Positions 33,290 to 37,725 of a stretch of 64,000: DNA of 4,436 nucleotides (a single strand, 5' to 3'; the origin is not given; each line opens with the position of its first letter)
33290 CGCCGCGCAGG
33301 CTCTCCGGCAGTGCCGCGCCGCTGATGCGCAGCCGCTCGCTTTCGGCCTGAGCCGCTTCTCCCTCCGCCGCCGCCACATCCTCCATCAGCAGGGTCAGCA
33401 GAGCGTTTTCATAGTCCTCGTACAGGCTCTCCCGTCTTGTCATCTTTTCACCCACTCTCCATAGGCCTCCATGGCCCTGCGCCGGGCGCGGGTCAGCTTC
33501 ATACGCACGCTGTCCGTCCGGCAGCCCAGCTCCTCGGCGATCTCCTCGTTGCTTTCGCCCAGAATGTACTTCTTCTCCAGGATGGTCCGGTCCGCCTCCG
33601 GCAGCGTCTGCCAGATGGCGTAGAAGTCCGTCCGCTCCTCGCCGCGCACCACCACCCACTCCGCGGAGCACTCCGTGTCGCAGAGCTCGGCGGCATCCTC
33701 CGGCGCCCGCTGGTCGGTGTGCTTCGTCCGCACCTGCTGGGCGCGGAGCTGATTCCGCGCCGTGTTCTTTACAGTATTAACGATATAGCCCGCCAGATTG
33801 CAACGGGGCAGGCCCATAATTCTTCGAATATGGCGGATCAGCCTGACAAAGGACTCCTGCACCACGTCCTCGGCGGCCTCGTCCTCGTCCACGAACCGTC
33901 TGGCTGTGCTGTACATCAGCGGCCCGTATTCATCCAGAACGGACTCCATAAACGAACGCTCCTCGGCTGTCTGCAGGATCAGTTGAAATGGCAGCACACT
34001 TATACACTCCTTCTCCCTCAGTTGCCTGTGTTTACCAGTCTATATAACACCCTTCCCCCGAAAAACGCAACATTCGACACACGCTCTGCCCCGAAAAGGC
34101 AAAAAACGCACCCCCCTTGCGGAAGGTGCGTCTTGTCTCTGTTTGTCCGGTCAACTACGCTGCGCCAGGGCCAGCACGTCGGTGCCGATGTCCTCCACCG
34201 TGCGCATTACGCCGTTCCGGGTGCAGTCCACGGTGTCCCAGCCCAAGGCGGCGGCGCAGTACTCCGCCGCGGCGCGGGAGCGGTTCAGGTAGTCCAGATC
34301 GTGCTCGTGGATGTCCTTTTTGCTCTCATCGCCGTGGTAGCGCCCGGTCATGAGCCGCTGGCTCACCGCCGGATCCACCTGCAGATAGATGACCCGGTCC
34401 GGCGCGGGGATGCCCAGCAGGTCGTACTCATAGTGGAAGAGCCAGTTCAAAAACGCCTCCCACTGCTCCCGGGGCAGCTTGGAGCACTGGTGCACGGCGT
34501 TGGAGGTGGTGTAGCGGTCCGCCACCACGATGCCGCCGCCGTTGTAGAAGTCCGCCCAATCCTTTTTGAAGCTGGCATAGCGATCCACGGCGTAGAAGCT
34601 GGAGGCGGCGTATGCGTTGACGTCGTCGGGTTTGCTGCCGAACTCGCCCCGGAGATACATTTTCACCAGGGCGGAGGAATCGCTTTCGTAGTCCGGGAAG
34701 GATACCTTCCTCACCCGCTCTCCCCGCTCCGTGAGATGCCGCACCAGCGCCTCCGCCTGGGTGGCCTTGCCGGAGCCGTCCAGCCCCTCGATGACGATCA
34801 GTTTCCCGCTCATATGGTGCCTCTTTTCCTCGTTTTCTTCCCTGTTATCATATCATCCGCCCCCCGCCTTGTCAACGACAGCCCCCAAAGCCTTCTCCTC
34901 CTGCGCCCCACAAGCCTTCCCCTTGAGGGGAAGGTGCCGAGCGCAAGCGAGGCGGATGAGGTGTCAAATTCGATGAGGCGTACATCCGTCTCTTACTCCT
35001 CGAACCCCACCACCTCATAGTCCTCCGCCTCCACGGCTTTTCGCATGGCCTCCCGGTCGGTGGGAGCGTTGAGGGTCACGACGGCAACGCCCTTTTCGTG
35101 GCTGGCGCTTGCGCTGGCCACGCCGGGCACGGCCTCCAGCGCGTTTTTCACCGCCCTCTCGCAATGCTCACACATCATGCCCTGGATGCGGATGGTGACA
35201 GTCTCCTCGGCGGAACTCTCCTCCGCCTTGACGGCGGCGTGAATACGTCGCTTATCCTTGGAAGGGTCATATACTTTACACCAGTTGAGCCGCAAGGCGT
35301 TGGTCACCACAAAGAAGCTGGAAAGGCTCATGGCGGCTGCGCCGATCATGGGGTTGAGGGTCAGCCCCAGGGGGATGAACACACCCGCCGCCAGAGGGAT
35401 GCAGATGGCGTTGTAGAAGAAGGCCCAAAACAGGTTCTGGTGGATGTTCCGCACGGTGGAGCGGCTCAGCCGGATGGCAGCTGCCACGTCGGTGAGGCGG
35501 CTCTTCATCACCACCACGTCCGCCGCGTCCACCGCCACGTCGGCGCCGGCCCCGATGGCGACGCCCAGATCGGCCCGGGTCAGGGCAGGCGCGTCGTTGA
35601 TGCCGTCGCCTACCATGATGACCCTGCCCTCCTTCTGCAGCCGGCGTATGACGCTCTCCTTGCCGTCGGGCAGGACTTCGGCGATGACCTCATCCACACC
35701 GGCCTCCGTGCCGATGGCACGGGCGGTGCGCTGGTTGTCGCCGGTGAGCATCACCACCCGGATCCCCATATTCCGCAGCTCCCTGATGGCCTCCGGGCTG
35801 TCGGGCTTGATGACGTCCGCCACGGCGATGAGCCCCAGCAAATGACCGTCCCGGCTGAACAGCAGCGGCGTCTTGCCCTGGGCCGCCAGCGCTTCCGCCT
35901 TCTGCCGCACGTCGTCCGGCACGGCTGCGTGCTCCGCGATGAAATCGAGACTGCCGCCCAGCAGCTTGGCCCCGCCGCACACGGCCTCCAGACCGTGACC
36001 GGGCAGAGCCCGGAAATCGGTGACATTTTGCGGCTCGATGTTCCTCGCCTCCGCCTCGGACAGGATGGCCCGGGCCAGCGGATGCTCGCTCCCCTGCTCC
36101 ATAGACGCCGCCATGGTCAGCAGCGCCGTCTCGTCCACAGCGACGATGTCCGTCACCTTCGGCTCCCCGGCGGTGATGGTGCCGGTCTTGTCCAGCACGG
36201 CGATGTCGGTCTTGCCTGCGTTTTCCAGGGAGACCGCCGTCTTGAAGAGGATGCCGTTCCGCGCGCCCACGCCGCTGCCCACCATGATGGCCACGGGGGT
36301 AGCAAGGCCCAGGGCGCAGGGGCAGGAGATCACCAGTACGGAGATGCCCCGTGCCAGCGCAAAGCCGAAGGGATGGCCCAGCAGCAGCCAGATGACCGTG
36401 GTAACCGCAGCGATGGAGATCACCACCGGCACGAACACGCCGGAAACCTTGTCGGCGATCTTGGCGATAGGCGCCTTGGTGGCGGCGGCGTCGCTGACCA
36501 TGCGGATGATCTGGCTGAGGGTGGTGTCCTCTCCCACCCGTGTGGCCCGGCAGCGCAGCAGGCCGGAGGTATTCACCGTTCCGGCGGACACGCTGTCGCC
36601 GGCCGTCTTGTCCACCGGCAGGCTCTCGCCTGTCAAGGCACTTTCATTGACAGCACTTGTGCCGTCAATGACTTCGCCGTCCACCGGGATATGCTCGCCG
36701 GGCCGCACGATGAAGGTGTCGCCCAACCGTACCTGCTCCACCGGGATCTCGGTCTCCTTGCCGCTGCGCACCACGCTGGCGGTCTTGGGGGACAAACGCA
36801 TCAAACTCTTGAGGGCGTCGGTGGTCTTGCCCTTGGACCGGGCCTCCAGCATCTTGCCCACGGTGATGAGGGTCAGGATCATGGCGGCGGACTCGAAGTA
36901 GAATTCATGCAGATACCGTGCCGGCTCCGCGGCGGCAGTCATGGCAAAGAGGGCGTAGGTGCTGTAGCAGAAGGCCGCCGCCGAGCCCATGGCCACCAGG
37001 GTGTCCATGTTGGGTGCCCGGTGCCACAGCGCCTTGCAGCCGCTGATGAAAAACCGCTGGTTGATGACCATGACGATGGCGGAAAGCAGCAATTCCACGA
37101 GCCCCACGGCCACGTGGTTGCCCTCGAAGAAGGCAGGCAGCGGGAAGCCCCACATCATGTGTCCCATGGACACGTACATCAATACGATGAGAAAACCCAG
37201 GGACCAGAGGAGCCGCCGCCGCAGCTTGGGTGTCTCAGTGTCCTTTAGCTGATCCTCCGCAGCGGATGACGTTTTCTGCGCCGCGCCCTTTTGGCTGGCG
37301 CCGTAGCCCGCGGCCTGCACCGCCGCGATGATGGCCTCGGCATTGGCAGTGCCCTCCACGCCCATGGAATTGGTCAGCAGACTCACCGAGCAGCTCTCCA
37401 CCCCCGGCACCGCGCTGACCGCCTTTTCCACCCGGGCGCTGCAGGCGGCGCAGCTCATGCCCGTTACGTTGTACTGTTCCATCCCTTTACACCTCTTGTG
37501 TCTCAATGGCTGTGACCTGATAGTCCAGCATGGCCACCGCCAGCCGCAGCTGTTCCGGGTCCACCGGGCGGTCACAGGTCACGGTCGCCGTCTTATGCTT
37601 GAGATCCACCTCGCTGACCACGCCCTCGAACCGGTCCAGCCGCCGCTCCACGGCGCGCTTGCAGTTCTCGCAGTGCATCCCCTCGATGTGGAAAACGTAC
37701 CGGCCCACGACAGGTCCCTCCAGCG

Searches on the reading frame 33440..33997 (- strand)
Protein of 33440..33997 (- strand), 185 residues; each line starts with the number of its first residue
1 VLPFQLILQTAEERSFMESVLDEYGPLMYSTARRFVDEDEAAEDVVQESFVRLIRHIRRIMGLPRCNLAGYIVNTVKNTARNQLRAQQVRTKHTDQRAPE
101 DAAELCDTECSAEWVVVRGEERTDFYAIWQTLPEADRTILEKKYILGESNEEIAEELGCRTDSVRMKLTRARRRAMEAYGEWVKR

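Call 10: search_protein_families(library=pfam, proteins=[window:33440-33997:-], max_evalue=0.001)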
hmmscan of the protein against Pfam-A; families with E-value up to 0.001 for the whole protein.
window:33440-33997:- (185 aa): 3 families
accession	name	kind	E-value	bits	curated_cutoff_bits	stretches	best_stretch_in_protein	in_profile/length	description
PF04542.20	Sigma70_r2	-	1.7e-12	47.3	24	1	22-88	3-69/71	Sigma-70 region 2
PF08281.18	Sigma70_r4_2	-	1.1e-11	44.6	25.7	1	130-174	9-53/54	Sigma-70, region 4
PF04545.22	Sigma70_r4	-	0.00021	21.2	24.1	1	130-174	3-47/50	Sigma-70, region 4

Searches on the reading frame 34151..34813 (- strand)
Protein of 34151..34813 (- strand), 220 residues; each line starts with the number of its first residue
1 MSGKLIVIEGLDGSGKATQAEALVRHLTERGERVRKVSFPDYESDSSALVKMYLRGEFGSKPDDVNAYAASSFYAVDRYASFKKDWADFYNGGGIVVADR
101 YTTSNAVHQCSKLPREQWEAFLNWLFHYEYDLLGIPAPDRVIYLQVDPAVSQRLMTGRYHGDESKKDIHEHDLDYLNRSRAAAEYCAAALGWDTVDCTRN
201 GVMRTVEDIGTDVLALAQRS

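Call 10: search_protein_families(library=pfam, proteins=[window:34151-34813:-], max_evalue=0.001)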
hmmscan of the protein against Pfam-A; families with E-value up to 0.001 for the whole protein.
window:34151-34813:- (220 aa): 3 families
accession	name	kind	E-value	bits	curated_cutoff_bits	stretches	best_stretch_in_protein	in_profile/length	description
PF02223.23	Thymidylate_kin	-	1.2e-18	67.9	27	1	8-200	1-177/185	Thymidylate kinase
PF13671.12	AAA_33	-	0.00021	22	27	0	5-34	1-28/143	AAA domain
PF01712.25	dNK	-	0.00045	20.5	27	0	6-173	1-156/203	Deoxynucleoside kinase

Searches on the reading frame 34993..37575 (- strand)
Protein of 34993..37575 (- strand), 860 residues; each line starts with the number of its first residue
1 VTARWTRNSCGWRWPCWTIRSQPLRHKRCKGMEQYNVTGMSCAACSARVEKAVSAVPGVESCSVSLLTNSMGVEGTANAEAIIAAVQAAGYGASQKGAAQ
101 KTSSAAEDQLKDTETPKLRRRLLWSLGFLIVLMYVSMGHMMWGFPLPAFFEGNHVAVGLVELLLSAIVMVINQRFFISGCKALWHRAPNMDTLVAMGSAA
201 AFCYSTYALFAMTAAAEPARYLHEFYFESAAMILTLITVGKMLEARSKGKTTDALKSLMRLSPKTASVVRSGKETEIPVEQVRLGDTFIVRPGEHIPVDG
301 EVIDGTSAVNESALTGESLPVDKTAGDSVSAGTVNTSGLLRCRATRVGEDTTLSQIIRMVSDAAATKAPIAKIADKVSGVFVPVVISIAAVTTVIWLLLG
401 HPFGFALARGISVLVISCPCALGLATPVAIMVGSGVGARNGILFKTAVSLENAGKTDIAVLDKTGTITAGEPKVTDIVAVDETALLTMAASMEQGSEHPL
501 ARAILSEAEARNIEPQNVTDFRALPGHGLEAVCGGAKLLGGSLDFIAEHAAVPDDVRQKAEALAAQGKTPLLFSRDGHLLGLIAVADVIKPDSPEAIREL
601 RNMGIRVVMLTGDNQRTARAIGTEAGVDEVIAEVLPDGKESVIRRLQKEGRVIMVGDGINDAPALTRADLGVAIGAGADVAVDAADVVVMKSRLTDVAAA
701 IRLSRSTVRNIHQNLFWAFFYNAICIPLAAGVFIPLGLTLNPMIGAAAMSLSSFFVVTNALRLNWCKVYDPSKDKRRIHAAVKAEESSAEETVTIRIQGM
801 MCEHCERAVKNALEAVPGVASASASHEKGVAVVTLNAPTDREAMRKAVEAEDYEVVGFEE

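Call 10: search_protein_families(library=pfam, proteins=[window:34993-37575:-], max_evalue=0.001)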
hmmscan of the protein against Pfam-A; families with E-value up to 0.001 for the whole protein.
window:34993-37575:- (860 aa): 5 families
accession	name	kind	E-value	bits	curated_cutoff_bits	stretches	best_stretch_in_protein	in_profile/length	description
PF00122.25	E1-E2_ATPase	-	2.5e-61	206.8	28.1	1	261-440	2-181/181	E1-E2 ATPase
PF00702.32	Hydrolase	-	1.8e-38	133.3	26.4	1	457-669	2-191/191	haloacid dehalogenase-like hydrolase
PF00403.32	HMA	-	2.8e-28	98.5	24.8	2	35-91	2-61/62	Heavy-metal-associated domain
PF08282.18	Hydrolase_3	-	1.9e-06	28.3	20.9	1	651-692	205-246/255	haloacid dehalogenase-like hydrolase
PF12710.13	HAD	-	1.5e-05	26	27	1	586-665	78-188/189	haloacid dehalogenase-like hydrolase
